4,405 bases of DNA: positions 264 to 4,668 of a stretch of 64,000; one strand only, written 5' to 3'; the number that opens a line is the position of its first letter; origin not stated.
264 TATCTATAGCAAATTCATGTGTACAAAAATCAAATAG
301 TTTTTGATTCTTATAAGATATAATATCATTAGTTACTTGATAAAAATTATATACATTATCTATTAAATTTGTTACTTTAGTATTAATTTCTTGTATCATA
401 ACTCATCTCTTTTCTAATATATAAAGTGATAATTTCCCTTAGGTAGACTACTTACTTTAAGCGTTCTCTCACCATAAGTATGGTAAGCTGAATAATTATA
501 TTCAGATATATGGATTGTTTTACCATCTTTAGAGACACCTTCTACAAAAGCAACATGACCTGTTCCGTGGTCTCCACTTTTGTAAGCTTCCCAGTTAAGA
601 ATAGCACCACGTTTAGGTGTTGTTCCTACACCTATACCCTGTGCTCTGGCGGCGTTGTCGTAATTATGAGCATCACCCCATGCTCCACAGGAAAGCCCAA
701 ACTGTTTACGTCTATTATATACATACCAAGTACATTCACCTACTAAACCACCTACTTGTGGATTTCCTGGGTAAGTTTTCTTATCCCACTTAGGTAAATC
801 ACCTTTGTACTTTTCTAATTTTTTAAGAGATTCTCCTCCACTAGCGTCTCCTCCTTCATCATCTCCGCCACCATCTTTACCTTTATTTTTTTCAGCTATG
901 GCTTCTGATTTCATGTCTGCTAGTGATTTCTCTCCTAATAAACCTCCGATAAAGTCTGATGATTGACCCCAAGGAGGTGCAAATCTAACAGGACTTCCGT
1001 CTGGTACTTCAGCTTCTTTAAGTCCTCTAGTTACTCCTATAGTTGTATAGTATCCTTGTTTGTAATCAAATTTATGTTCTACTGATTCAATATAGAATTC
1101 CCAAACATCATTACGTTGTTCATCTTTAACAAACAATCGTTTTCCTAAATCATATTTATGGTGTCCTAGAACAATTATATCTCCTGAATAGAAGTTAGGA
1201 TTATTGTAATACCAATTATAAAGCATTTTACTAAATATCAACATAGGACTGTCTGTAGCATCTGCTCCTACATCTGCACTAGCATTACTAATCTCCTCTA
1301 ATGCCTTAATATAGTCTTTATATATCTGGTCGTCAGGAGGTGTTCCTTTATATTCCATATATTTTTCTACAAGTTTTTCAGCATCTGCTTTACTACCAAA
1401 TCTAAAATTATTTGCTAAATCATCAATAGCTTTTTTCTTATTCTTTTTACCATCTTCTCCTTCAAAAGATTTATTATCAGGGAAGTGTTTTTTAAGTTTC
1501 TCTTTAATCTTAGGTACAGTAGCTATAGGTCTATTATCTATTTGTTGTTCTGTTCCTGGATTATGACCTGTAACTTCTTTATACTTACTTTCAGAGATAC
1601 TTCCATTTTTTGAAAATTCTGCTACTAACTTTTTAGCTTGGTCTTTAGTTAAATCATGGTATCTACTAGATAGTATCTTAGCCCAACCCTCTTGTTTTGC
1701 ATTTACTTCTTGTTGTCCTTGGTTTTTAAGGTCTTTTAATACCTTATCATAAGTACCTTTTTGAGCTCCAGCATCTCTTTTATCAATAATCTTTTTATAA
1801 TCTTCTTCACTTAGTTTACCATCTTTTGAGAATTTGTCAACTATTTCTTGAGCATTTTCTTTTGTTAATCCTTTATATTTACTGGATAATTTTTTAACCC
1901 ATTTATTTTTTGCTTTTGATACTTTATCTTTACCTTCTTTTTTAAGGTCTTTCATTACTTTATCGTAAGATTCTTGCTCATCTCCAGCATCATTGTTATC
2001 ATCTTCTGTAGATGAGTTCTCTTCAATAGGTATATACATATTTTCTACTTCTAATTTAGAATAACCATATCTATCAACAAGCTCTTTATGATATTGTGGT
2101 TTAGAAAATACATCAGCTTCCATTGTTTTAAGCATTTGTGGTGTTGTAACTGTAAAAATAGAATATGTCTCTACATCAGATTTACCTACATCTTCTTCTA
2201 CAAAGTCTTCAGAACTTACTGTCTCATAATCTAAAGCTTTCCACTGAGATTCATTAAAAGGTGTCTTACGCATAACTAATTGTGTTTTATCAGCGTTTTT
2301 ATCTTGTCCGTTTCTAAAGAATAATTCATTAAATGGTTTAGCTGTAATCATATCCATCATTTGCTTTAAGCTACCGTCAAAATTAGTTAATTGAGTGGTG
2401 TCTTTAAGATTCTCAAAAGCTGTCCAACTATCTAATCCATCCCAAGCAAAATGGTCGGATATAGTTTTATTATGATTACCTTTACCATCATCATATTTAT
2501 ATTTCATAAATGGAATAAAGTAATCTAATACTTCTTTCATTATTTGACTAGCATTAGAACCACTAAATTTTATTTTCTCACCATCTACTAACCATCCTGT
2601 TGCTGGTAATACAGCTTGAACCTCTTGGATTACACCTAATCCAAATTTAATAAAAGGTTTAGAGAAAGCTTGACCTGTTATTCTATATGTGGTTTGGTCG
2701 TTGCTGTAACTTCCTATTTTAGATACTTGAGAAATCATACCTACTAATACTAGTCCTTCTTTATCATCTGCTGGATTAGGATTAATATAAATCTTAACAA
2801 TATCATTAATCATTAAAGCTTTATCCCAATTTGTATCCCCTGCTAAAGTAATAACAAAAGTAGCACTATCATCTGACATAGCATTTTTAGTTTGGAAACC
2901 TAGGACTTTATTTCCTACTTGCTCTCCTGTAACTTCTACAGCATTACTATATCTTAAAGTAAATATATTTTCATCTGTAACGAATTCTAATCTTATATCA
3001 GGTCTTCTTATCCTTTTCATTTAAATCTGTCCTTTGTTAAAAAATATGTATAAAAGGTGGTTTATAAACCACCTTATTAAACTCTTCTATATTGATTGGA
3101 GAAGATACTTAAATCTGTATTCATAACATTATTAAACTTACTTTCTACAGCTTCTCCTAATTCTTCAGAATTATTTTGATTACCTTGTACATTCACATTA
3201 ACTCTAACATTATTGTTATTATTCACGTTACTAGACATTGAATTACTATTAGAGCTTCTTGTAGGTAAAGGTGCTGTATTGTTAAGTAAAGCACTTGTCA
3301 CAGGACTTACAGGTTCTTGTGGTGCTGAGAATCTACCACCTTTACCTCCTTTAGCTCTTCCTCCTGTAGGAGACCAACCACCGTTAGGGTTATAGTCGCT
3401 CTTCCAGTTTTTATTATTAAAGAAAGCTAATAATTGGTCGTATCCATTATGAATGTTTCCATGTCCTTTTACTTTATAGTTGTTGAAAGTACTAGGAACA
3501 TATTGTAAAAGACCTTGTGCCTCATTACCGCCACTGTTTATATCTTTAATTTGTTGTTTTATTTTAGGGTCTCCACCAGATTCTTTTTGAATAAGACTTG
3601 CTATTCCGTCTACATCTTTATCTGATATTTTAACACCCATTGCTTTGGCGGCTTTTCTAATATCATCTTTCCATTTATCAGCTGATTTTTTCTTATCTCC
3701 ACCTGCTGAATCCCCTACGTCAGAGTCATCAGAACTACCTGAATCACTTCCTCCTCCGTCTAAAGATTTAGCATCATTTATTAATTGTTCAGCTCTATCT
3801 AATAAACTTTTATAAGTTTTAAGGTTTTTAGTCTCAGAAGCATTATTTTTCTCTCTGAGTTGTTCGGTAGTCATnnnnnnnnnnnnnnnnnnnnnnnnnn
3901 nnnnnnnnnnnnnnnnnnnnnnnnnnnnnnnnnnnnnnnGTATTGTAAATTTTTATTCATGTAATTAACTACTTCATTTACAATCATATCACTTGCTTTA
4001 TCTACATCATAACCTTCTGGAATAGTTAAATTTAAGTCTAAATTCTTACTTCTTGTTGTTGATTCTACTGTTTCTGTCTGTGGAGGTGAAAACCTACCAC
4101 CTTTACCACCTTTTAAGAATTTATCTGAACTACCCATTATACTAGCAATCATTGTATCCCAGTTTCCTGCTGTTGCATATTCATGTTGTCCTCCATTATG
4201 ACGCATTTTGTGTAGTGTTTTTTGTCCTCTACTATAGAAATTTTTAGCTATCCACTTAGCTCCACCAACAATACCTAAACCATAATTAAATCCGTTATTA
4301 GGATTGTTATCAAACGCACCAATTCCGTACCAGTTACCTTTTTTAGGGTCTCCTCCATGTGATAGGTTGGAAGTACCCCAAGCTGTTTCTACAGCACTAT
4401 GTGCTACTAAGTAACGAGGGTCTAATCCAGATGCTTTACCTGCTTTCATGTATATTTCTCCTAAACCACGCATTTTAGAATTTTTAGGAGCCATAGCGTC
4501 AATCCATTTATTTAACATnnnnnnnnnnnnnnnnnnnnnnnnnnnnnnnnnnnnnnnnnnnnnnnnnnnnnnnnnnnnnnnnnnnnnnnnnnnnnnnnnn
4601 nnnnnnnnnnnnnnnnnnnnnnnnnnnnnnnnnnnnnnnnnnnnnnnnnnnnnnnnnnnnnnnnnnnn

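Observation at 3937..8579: Group I intron between the tape measure ORF and a 300-codon start-less muramidase-domain frame: probable spliced TMP-lysin fusion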

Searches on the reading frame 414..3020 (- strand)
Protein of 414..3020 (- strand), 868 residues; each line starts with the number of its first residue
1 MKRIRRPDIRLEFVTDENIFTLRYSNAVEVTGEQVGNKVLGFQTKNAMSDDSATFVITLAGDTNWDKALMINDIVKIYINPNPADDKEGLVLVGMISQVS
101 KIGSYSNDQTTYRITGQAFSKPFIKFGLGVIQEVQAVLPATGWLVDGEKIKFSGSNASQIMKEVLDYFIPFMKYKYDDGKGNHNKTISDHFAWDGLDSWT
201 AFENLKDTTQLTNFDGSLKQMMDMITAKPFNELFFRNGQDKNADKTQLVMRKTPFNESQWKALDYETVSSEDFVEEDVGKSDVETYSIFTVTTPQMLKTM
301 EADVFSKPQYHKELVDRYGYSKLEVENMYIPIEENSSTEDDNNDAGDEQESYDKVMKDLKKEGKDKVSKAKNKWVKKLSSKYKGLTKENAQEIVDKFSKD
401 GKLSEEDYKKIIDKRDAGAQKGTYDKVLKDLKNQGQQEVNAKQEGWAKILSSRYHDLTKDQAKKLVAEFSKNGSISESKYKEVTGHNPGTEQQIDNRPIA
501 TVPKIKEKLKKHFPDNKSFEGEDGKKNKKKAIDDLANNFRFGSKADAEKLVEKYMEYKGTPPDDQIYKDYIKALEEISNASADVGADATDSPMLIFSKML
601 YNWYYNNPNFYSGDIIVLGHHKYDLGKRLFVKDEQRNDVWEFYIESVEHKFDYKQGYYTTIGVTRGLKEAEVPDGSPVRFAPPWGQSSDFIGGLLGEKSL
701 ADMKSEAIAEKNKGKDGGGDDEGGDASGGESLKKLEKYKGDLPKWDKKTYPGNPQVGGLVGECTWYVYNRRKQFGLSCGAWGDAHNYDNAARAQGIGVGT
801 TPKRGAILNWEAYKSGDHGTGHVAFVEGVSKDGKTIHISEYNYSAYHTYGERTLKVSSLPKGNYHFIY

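Call 54: search_protein_families(library=pfam, proteins=[window:414-3020:-], max_evalue=0.01)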
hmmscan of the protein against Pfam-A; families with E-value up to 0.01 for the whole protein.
window:414-3020:- (868 aa): 1 family
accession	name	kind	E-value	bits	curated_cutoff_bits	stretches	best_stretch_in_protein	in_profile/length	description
PF05257.22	CHAP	-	4.7e-18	65.9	26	1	759-842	7-81/81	CHAP domain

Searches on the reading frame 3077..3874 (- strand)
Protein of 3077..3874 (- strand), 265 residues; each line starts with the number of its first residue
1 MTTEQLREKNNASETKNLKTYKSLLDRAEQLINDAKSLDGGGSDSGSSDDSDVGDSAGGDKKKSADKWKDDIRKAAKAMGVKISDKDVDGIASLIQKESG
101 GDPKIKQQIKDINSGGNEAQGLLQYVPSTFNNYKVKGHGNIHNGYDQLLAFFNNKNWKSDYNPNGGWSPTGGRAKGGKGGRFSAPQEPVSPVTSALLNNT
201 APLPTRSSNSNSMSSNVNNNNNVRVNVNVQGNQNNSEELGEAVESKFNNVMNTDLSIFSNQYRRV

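Call 54: search_protein_families(library=pfam, proteins=[window:3077-3874:-], max_evalue=0.01)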
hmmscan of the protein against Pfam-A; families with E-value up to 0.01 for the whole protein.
window:3077-3874:- (265 aa): 2 families
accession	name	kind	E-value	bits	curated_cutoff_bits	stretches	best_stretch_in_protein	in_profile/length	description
PF01464.25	SLT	-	1e-05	25.5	21.3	1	88-142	14-60/117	Transglycosylase SLT domain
PF18013.6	Phage_lysozyme2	-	0.0096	16.5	28.2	1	81-140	13-70/140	Phage tail lysozyme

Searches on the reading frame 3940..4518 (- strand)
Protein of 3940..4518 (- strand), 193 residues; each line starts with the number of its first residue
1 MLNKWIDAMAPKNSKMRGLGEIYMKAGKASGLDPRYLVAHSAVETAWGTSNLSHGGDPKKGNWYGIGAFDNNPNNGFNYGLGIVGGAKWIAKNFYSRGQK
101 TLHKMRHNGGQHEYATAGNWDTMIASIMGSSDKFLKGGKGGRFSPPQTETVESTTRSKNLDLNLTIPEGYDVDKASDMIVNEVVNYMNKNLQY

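Call 35: list_cluster_members(proteins=[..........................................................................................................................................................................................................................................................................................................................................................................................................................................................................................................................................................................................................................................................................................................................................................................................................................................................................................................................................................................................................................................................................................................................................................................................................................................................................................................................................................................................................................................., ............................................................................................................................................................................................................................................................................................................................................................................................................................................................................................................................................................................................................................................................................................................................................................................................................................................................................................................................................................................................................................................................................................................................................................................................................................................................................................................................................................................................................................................, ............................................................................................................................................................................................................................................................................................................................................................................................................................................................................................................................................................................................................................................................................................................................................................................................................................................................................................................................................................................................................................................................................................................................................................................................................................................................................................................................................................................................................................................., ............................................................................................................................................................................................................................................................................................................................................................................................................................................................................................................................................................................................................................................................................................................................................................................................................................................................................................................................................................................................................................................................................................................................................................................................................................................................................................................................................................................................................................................, window:3940-4518:-, window:5265-8579:-])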
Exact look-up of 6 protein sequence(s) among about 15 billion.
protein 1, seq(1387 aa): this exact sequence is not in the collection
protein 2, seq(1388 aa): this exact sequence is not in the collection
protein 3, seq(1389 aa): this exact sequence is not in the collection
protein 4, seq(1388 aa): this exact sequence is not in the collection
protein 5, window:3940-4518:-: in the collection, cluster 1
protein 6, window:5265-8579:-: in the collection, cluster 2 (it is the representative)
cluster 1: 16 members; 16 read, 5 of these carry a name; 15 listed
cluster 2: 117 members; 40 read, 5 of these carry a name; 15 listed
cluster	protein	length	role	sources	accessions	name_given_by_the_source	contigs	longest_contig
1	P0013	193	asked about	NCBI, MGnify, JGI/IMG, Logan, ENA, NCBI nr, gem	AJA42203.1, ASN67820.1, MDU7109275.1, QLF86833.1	glucosaminidase [Staphylococcus phage vB_SepM_ phiIPLA-C1C] | FL=1 | gp97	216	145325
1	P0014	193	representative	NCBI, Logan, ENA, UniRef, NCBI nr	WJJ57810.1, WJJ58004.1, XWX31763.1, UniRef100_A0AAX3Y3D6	glucosaminidase [Staphylococcus phage 80A] | Mannosyl-glycoprotein endo-beta-N-acetylglucosamidase-like domain-containing protein n=2 ...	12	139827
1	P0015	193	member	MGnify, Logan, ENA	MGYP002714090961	FL=1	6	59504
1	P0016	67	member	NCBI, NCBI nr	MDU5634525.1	MAG: glucosaminidase domain-containing protein, partial [Staphylococcus epidermidis] | glucosaminidase domain-containing protein [Staphylococcus epidermidis]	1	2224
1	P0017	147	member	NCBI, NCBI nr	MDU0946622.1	MAG: hypothetical protein E7A65_09540, partial [Anaerococcus vaginalis] | hypothetical protein [Anaerococcus vaginalis]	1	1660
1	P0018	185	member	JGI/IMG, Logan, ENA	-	-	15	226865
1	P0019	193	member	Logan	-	-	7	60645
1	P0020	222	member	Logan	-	-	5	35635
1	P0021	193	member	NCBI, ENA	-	-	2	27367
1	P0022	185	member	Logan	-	-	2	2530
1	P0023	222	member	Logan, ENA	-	-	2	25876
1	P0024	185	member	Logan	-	-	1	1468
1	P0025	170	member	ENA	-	-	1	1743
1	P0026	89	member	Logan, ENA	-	-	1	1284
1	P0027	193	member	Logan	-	-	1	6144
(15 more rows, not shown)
